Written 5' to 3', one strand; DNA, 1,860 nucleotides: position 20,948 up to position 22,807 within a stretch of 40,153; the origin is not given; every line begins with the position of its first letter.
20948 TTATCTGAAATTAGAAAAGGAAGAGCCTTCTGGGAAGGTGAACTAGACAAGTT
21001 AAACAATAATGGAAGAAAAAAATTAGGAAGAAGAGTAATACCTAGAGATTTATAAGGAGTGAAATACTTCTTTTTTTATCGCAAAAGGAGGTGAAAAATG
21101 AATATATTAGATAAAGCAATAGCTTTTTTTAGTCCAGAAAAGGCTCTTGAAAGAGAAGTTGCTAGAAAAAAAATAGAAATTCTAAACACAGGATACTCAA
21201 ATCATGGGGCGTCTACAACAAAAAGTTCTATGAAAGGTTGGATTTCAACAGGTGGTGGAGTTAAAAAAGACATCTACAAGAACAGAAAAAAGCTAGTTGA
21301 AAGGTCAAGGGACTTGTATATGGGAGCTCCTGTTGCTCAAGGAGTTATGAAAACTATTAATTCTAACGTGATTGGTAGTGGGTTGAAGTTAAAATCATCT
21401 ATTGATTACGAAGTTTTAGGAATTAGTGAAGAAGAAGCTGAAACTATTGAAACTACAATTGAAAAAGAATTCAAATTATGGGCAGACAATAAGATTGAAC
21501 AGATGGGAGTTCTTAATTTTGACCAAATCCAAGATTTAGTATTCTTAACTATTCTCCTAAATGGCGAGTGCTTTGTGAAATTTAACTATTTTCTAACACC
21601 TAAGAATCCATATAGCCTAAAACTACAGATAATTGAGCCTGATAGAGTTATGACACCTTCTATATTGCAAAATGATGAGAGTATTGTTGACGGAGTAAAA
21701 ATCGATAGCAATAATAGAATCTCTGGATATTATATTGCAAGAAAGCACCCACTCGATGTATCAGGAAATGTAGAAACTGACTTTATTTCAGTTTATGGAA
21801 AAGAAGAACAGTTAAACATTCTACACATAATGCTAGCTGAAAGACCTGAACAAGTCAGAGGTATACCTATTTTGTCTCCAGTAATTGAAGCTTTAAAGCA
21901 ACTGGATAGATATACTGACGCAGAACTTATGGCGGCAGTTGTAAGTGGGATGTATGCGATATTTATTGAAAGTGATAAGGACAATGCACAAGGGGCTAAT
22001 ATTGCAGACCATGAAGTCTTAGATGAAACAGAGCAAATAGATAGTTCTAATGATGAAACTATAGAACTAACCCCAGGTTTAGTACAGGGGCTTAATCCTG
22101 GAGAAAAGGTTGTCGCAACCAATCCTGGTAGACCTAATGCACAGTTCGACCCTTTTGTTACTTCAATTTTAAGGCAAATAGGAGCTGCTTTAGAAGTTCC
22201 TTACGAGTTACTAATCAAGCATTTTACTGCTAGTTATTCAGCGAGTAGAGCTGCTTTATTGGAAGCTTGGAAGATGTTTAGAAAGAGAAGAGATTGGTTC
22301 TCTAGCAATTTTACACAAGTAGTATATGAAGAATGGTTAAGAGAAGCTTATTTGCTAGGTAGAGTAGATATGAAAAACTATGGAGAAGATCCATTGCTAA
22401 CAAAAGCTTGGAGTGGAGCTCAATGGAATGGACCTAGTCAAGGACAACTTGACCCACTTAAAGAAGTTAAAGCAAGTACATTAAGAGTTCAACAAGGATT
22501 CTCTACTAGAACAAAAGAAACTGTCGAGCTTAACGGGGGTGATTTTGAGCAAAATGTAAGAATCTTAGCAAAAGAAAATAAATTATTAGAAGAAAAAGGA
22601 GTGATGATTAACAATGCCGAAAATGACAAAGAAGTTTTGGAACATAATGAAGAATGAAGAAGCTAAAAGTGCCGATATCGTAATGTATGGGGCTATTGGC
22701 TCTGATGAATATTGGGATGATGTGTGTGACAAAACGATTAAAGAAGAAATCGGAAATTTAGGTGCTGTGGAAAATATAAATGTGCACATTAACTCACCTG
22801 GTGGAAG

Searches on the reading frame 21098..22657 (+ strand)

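Call 38: search_protein_families(library=pfam, proteins=[window:21098-22657:+], max_evalue=0.001)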
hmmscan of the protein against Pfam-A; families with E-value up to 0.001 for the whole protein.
window:21098-22657:+ (519 aa): 1 family
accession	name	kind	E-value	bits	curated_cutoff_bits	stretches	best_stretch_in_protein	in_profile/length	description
PF05136.18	Phage_portal_2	-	6.5e-98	328.6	32.9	1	43-398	3-354/354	Phage portal protein, lambda family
